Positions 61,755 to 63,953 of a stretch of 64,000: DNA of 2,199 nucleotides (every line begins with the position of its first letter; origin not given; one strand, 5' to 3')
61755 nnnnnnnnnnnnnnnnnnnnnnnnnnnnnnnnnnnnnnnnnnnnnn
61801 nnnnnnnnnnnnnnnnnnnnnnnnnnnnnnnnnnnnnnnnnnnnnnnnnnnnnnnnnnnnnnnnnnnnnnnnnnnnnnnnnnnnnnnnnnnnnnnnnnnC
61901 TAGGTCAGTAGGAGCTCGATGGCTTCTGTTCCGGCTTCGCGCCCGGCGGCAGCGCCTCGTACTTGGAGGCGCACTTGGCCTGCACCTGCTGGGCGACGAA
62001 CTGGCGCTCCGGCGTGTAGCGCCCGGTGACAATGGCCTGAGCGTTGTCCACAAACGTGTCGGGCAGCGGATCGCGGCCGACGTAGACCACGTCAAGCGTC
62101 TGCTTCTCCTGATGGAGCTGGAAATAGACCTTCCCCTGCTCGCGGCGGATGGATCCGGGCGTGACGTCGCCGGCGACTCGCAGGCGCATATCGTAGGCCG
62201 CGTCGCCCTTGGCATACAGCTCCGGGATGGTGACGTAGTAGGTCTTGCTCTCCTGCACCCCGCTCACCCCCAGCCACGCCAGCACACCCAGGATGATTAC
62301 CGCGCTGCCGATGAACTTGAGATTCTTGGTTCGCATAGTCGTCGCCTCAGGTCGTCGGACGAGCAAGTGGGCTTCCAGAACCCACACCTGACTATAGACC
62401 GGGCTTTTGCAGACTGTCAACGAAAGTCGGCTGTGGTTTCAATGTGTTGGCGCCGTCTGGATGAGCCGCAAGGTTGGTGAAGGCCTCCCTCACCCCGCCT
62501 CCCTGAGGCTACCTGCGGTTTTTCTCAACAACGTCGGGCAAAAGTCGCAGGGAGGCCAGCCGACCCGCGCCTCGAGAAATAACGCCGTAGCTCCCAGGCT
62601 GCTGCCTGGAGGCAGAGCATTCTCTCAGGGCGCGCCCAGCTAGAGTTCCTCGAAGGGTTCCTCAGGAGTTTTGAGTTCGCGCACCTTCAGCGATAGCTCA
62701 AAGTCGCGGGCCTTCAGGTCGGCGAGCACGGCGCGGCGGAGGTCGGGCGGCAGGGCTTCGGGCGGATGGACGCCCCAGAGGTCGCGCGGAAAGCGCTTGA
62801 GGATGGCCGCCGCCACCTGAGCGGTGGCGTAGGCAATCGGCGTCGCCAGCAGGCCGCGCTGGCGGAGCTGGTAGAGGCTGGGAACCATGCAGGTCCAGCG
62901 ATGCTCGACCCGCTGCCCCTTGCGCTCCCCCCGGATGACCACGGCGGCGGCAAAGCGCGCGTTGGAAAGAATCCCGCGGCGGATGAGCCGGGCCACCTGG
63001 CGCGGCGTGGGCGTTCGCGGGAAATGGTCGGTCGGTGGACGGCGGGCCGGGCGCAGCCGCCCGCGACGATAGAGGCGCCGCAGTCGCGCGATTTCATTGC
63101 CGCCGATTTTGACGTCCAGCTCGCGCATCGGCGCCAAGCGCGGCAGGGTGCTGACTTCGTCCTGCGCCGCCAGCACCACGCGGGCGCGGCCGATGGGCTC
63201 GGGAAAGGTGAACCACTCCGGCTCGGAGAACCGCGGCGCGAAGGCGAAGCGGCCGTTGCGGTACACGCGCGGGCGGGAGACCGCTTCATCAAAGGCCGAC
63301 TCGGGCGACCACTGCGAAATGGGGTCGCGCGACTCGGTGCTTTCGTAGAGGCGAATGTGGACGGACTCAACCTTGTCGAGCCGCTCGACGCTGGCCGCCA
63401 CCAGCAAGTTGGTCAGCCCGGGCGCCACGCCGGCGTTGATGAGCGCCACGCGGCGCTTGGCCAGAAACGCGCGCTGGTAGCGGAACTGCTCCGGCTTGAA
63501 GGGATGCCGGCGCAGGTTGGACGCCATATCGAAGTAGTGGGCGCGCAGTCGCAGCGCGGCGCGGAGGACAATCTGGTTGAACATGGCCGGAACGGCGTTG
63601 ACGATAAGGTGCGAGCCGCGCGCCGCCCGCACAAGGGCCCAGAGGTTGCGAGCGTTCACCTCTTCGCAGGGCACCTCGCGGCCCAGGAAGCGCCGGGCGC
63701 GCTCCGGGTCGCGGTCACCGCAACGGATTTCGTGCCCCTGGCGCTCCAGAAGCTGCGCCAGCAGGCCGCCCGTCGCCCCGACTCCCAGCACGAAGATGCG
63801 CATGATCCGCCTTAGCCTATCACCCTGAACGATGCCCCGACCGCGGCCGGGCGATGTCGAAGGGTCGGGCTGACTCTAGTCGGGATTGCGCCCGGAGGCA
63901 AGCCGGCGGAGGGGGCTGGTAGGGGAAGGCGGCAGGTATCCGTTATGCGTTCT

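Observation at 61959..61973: CcmE heme-binding histidine replaced by cysteine (CxxxY variant System I) in an operon that still has CcmH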

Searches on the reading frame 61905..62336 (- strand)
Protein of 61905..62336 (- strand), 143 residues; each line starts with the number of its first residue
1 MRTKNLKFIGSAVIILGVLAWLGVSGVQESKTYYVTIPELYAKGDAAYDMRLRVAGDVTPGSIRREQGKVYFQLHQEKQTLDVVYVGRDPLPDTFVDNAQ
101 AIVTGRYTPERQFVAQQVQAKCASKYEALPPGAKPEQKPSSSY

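Call 3: search_protein_families(library=pfam, proteins=[window:61905-62336:-], max_evalue=0.01)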
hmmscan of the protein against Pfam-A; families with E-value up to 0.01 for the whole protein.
window:61905-62336:- (143 aa): 1 family
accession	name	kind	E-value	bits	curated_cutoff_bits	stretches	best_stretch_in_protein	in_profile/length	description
PF03100.22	CcmE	-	1.1e-22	80.6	24.6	1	32-128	2-98/99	CcmE domain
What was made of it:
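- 61905..62336 (-): ccmE, Cys-type haem chaperone (143 aa): TM anchor, OB-fold barrel, flexible tail. Pfam PF03100 at 80.6 bits (call 3).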

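Call 6: find_homologous_proteins(query=window:61905-62336:-, max_evalue=0.001)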
Query window:61905-62336:- (143 aa): 6199 proteins with E <= 0.001 among 6223 candidates; the best 120 are listed.
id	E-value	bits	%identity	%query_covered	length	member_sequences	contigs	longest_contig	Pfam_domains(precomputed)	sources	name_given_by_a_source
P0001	3.9e-83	294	94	100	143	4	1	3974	PF03100.23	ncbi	-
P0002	6.4e-79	280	89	100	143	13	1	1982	PF03100.23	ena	-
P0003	7.4e-70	251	80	100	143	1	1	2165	PF03100.23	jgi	jgi:cytochrome c-type biogenesis protein CcmE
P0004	4.8e-69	248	79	100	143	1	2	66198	PF03100.23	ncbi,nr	ncbi:MAG: cytochrome c maturation protein CcmE [Acidobacteria bacterium]|nr:cytochrome c maturation 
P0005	9.2e-69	247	80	100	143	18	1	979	PF03100.23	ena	-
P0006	5.4e-68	245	79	100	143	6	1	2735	PF03100.23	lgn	-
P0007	5.3e-66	238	77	100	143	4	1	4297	PF03100.23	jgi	jgi:cytochrome c-type biogenesis protein CcmE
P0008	9.7e-66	238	77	100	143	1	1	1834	PF03100.23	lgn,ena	-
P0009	9.4e-64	231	77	96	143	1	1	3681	PF03100.23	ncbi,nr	ncbi:MAG: cytochrome c maturation protein CcmE [Acidobacteria bacterium]|nr:cytochrome c maturation 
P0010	4.7e-62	226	74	94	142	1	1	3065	PF03100.23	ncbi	ncbi:MAG: cytochrome c maturation protein CcmE [Terriglobia bacterium]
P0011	1.4e-59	218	73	99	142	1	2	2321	PF03100.23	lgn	-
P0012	2.5e-59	217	71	99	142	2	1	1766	PF03100.23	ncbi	ncbi:MAG: cytochrome c maturation protein CcmE [Terriglobia bacterium]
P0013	5.3e-59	216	70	99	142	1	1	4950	PF03100.23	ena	-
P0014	5.3e-59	216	71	95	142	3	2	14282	PF03100.23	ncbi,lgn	ncbi:MAG: cytochrome c maturation protein CcmE [Terriglobia bacterium]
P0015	2.1e-58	214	70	99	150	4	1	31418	PF03100.23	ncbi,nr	ncbi:cytochrome c maturation protein CcmE [Acidobacteriia bacterium AH_259_A11_L15]|nr:cytochrome c 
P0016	3.0e-58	213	73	94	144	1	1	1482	PF03100.23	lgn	-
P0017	4.1e-58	213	71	99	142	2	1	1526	PF03100.23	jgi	-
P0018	4.2e-58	213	73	94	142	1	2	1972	PF03100.23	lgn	-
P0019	4.2e-58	213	73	94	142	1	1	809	PF03100.23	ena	-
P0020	1.8e-57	211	70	99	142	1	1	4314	PF03100.23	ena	-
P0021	2.4e-57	210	73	94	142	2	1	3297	PF03100.23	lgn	-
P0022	2.6e-57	210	70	99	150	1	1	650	PF03100.23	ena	-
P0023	3.3e-57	210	73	94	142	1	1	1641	PF03100.23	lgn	-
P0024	3.6e-57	210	72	94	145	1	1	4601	PF03100.23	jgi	jgi:cytochrome c-type biogenesis protein CcmE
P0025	1.1e-56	208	68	100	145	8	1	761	PF03100.23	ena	-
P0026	1.8e-56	208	92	74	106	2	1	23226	PF03100.23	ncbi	-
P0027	4.0e-56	206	67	99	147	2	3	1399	PF03100.23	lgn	-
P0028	1.2e-55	205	70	99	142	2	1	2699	PF03100.23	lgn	-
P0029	1.3e-55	205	68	94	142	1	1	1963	PF03100.23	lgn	-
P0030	1.8e-55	204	67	99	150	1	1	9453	PF03100.23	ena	-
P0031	2.9e-55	204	68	95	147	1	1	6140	PF03100.23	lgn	-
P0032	3.1e-55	204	66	100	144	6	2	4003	PF03100.23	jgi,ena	-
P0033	3.8e-55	203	68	99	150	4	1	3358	PF03100.23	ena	-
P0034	5.8e-55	203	67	99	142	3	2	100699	PF03100.23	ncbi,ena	-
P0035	8.0e-55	202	68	99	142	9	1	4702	PF03100.23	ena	-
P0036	8.2e-55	202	66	99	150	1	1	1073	PF03100.23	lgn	-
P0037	1.0e-54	202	67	99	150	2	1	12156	PF03100.23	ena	-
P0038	1.2e-54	202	69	99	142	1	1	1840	PF03100.23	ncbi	-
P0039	1.6e-54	201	67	99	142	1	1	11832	PF03100.23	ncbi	-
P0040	1.6e-54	201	65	99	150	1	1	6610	PF03100.23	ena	-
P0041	1.9e-54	201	69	99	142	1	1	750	PF03100.23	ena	-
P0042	1.9e-54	201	72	92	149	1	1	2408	PF03100.23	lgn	-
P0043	2.3e-54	201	67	97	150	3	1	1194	PF03100.23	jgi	-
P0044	2.8e-54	200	68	99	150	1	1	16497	PF03100.23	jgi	jgi:cytochrome c-type biogenesis protein CcmE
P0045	4.0e-54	200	67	99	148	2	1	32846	PF03100.23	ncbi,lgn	ncbi:MAG: cytochrome c maturation protein CcmE [Candidatus Acidiferrales bacterium]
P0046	5.8e-54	199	68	99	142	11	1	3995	PF03100.23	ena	-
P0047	7.6e-54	199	64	100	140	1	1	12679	PF03100.23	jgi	jgi:cytochrome c-type biogenesis protein CcmE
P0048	8.2e-54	199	67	99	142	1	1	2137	PF03100.23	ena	-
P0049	1.1e-53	199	66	99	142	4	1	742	PF03100.23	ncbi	-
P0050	1.5e-53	198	66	99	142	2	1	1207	PF03100.23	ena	-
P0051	1.8e-53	198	68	99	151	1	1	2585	PF03100.23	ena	-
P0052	2.1e-53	198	67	97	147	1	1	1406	PF03100.23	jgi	jgi:cytochrome c-type biogenesis protein CcmE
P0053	3.1e-53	197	64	100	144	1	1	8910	PF03100.23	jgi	jgi:cytochrome c-type biogenesis protein CcmE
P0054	3.3e-53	197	65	99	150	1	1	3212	PF03100.23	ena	-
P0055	3.3e-53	197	65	99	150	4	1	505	PF03100.23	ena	-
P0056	4.3e-53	197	68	95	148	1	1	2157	PF03100.23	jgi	-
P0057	1.3e-52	195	64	100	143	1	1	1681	PF03100.23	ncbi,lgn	ncbi:MAG: cytochrome c maturation protein CcmE [Terriglobia bacterium]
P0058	1.5e-52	195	68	99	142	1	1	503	PF03100.23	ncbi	-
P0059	1.5e-52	195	66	95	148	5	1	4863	PF03100.23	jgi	jgi:cytochrome c-type biogenesis protein CcmE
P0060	2.8e-52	194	64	99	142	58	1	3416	PF03100.23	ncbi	-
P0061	5.6e-52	193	68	97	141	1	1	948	PF03100.23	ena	-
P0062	7.6e-52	193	65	97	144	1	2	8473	PF03100.23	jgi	jgi:cytochrome c-type biogenesis protein CcmE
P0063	8.3e-52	192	65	100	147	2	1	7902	PF03100.23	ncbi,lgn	-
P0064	1.3e-51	192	65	99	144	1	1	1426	PF03100.23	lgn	-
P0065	1.3e-51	192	66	99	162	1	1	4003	PF03100.23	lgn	-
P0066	1.4e-51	192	67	94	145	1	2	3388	PF03100.23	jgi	jgi:cytochrome c-type biogenesis protein CcmE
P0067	1.9e-51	191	65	96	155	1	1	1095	PF03100.23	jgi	-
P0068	2.0e-51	191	69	92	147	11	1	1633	PF03100.23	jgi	-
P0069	5.1e-51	190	65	99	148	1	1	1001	PF03100.23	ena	-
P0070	5.8e-51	190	67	99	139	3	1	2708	PF03100.23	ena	-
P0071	5.9e-51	190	65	96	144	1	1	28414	PF03100.23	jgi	-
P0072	7.2e-51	189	62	99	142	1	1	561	PF03100.23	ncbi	-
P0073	7.6e-51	189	67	90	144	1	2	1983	PF03100.23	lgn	-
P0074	8.1e-51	189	64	99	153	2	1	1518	PF03100.23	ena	-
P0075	9.6e-51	189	70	90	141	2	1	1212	PF03100.23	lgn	-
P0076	1.1e-50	189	63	99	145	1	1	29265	PF03100.23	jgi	-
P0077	1.7e-50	188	62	99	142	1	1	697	PF03100.23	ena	-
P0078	2.2e-50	188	66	94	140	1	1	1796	PF03100.23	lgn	-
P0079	3.4e-50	187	64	99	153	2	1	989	PF03100.23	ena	-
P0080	3.8e-50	187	63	99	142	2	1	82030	PF03100.23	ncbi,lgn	ncbi:MAG: cytochrome c maturation protein CcmE [Terriglobia bacterium]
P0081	4.5e-50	187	67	90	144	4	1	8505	PF03100.23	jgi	jgi:cytochrome c-type biogenesis protein CcmE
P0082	7.6e-50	186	62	97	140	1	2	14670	PF03100.23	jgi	jgi:cytochrome c-type biogenesis protein CcmE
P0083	9.5e-50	186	65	99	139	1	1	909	PF03100.23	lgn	-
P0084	1.2e-49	185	64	98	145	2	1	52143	PF03100.23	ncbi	-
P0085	1.7e-49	185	66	96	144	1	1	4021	PF03100.23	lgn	-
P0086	2.0e-49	185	63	94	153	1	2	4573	PF03100.23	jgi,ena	-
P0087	2.5e-49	184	66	94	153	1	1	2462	PF03100.23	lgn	-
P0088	2.9e-49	184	65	96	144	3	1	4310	PF03100.23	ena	-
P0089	3.5e-49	184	64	96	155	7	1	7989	PF03100.23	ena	-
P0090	4.4e-49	184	64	94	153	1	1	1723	PF03100.23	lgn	-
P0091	5.6e-49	183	62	97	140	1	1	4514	PF03100.23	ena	-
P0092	6.2e-49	183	59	100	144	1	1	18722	PF03100.23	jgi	jgi:cytochrome c-type biogenesis protein CcmE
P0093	2.4e-48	181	64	98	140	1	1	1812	PF03100.23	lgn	-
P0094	2.6e-48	181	63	94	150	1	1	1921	PF03100.23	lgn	-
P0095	3.3e-48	181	61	95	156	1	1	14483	PF03100.23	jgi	-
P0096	3.5e-48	181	60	97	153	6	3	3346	PF03100.23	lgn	-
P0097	3.9e-48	181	66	90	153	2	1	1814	PF03100.23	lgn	-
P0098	4.6e-48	180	58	99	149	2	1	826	PF03100.23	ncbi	-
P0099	9.0e-48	179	64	93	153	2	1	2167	PF03100.23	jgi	-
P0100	9.4e-48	179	66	90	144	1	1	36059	PF03100.23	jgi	jgi:cytochrome c-type biogenesis protein CcmE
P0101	1.0e-47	179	64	93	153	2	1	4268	PF03100.23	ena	-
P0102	1.5e-47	179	62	97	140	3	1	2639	PF03100.23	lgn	-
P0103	2.9e-47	178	67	92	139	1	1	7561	PF03100.23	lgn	-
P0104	5.0e-47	177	59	96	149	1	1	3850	PF03100.23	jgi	jgi:cytochrome c-type biogenesis protein CcmE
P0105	5.2e-47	177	65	93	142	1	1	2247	PF03100.23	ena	-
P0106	8.7e-47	176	62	94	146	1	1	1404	PF03100.23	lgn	-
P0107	8.9e-47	176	58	100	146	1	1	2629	PF03100.23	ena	-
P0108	1.3e-46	176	62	91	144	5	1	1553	PF03100.23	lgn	-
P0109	1.7e-46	175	57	94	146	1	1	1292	PF03100.23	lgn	-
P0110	1.8e-46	175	58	100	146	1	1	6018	PF03100.23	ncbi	-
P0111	2.0e-46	175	58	100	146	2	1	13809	PF03100.23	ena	-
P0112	2.2e-46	175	57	100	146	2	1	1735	PF03100.23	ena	-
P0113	9.9e-46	173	60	97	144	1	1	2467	PF03100.23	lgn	-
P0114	1.9e-45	172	63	94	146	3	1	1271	PF03100.23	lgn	-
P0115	2.6e-45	171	59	91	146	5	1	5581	PF03100.23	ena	-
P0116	2.7e-45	171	63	88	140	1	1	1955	PF03100.23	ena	-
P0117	3.8e-45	171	63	93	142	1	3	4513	PF03100.23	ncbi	-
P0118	3.9e-45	171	60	93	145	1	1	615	PF03100.23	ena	-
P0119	4.1e-45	171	62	99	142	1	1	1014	PF03100.23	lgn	-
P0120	1.1e-44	169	61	99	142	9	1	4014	PF03100.23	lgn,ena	-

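Call 14: search_solved_structures(query=window:61905-62336:-, max_evalue=1, show_alignments=4)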
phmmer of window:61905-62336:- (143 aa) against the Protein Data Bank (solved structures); distinct sequences matched with E-value up to 1: 4.
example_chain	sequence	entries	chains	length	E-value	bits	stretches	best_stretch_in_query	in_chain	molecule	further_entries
8ce8_E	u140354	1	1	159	6.4e-07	32.4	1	3-131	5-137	Cytochrome c-type biogenesis protein CcmE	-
1sr3_A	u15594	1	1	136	1.9e-06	30.9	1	49-131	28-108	APO-CCME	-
1j6q_A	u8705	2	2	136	0.013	18.5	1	49-131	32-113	cytochrome c maturation protein E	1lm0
2kct_A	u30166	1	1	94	0.091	15.7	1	69-125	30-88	Cytochrome c-type biogenesis protein CcmE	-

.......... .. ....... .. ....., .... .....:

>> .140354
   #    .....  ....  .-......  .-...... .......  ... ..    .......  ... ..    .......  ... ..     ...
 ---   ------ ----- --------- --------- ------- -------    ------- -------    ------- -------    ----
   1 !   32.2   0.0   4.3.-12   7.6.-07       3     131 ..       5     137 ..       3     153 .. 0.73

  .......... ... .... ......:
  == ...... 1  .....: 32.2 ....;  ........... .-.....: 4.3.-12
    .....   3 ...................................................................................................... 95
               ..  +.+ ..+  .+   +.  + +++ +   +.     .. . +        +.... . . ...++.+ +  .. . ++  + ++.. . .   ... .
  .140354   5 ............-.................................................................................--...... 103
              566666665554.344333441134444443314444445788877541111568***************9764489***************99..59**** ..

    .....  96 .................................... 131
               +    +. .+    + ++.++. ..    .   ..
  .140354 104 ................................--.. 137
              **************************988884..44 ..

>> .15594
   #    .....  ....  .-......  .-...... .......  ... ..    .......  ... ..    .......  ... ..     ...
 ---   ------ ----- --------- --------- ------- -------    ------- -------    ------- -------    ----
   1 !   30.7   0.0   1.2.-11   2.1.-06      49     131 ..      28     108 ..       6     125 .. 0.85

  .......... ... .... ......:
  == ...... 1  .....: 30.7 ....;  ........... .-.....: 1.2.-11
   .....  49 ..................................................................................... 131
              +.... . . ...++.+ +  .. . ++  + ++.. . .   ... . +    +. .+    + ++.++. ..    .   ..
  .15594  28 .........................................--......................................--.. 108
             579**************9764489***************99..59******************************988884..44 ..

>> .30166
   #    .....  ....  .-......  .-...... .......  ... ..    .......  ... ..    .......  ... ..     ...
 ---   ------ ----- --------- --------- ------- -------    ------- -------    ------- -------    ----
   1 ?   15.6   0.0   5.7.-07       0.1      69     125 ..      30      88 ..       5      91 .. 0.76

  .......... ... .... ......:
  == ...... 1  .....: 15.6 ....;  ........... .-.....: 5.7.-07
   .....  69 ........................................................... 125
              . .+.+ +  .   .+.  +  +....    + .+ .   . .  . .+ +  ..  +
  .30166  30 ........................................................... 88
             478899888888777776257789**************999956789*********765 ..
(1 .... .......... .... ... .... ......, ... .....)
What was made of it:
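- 61905..62336 (-): PDB CcmE sequence hits (call 14).
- Checked: phmmer against PDB chains aligns E. coli CcmE 'vlakHdenY' with 'vqakCaskY' (8ce8_E, E=6e-7, call 14).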

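Call 18: search_protein_families(library=ncbifam, proteins=[window:61905-62336:-], max_evalue=0.01)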
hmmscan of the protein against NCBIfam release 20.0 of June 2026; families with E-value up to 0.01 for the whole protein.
window:61905-62336:- (143 aa): 8 families
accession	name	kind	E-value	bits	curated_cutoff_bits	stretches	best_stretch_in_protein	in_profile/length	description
NF009729.0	PRK13254.1-3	equivalog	2e-16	60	171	1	2-134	5-134/155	cytochrome c maturation protein CcmE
NF009727.0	PRK13254.1-1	equivalog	2.3e-16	59.9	126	1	3-128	6-129/144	cytochrome c maturation protein CcmE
NF009731.0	PRK13254.1-5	equivalog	1.1e-14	54.3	152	1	3-126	5-126/155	cytochrome c maturation protein CcmE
NF009637.0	PRK13159.1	equivalog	2.4e-09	37.4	247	1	24-126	27-127/156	cytochrome c maturation protein CcmE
NF009635.0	PRK13150.1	equivalog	3e-09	36.9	264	1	47-127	55-135/159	cytochrome c maturation protein CcmE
NF009728.0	PRK13254.1-2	equivalog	5.4e-09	36.1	221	1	4-126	7-127/153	cytochrome c maturation protein CcmE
NF009730.0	PRK13254.1-4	equivalog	9.8e-09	35.3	310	1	3-126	27-147/165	cytochrome c maturation protein CcmE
NF009638.0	PRK13165.1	equivalog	2e-08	33.9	186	1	49-127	57-135/161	cytochrome c maturation protein CcmE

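Call 76: predict_structure(alignment_id=A5)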
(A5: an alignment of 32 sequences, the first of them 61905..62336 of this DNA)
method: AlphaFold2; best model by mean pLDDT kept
length: 143 residues; sequences in the alignment: 32
mean_pLDDT: 80.2   pTM: 0.61
mean pLDDT of the five models: 80.2, 79.1, 78.7, 77.8, 76.6
residues with pLDDT >= 90: 60; 70-90: 45; 50-70: 28; < 50: 10
segments of 3 or more residues with pLDDT < 50: 126-128
pLDDT, mean of each block of 10 residues (from residue 1): 61 85 63 87 88 92 92 94 92 88 93 93 55 51 44
secondary structure, 60 per line:
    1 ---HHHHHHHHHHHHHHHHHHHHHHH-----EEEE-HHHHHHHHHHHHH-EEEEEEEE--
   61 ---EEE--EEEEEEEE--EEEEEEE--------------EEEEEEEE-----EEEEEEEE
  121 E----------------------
elements in order: H4-26 E32-35 H37-49 E51-58 E64-66 E69-76 E79-85 E100-107 E113-121
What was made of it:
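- On CcmE (PF03100): The AF2 model has a helix at 4-26, a barrel at 32-121 and a low-confidence tail from residue 122 (call 76).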

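Call 79: fold_search(model_id=the predicted structure, library=pdb)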
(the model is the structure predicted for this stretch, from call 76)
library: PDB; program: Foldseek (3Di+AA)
matches with E <= 10: 1443; with E <= 0.001: 203
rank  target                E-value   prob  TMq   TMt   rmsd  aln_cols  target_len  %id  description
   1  8ce8_E                2.2e-08  1.00  0.53  0.48   5.5       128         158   29  Cytochrome c maturation complex CcmABCDE (released 2023-09-06)
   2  1lm0_MODEL_1_A        8.0e-07  1.00  0.55  0.75   2.6       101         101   27  Solution structure and characterization of the heme chaperone CcmE (released 2002-12-25)
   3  1sr3_MODEL_1_A        1.7e-06  1.00  0.52  0.65   7.7       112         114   30  Solution structure of the heme chaperone CcmE of Escherichia coli (released 2004-04-06)
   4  9f2a_A                1.4e-05  1.00  0.47  0.16   6.5       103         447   18  Pyrococcus abyssi PolD in complex with Rpa2 winged-helix domain class 2 (composite map) (released 2024-12-04)
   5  1j6q                  1.6e-05  1.00  0.52  0.71   2.9        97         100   29  Solution structure and characterization of the heme chaperone CcmE (released 2002-12-25)
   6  9f29_A                2.2e-05  1.00  0.47  0.16  10.0       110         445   19  Pyrococcus abyssi PolD in complex with Rpa2 winged-helix domain class 1 (composite map) (released 2024-12-04)
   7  6lbu_A                3.0e-05  1.00  0.51  0.40   3.7       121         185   13  Crystal structure of yeast Stn1 and Ten1 (released 2020-07-15)
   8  5zh4_B                3.2e-05  1.00  0.51  0.17   3.2       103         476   13  CRYSTAL STRUCTURE OF PfKRS WITH INHIBITOR CLADO-7 (released 2018-06-27)
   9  5hgq_C                3.4e-05  1.00  0.50  0.16   3.1       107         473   17  Loa loa Lysyl-tRNA synthetase in complex with Cladosporin. (released 2016-10-26)
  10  8ppt_A                3.4e-05  1.00  0.47  0.16   4.6       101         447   20  Pyrococcus abyssi DNA polymerase D (PolD) in its editing mode bound to a primer/template substrate containing a mismat (released 2023-12-20)
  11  9m5m_A                3.4e-05  1.00  0.47  0.15   5.1       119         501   11  Crystal structure of Plasmodium vivax aspartyl-tRNA synthetase (PvDRS) (released 2025-06-04)
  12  6t8h_A                4.6e-05  1.00  0.52  0.18   2.0        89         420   18  Cryo-EM structure of the DNA-bound PolD-PCNA processive complex from P. abyssi (released 2020-03-04)
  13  9m5m_B                4.6e-05  1.00  0.49  0.15   6.5       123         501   10  Crystal structure of Plasmodium vivax aspartyl-tRNA synthetase (PvDRS) (released 2025-06-04)
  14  5xix_A                6.2e-05  1.00  0.47  0.17   3.1       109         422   16  The canonical domain of human asparaginyl-tRNA synthetase (released 2018-05-02)
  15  9npj_A                6.6e-05  1.00  0.47  0.14   4.5       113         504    9  Structural studies of reaction hijacking inhibition of a malaria parasite aspartyl-tRNA synthetase. (released 2025-06-04)
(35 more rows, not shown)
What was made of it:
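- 61905..62336 (-): AF2 model plus Foldseek hits to 8ce8_E and 1lm0 (calls 76, 79).
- On CcmE (PF03100): Foldseek top hits are 8ce8_E, 1lm0 and 1sr3 (call 79).
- Checked: Its best Foldseek hits are CcmE structures 8ce8_E, 1lm0 and 1sr3 (calls 76, 79).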

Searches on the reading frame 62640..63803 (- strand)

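Call 3: search_protein_families(library=pfam, proteins=[window:62640-63803:-], max_evalue=0.01)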
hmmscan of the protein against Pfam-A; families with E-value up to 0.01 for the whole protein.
window:62640-63803:- (387 aa): 5 families
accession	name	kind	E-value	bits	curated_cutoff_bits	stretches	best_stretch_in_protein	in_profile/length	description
PF03435.24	Sacchrp_dh_NADP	-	1.3e-12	48.6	25.1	1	3-97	1-104/129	Saccharopine dehydrogenase NADP binding domain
PF16653.10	Sacchrp_dh_C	-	6.2e-06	27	31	1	125-190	1-76/265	Saccharopine dehydrogenase C-terminal domain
PF02558.23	ApbA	-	0.0026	17.8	22.2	1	3-39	1-36/150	Ketopantoate reductase PanE/ApbA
PF03807.23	F420_oxidored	-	0.0028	18.7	21.6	1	3-42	2-43/94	NADP oxidoreductase coenzyme F420-dependent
PF14377.11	UBM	-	0.0058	16.5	23.3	0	349-362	15-28/35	Ubiquitin binding region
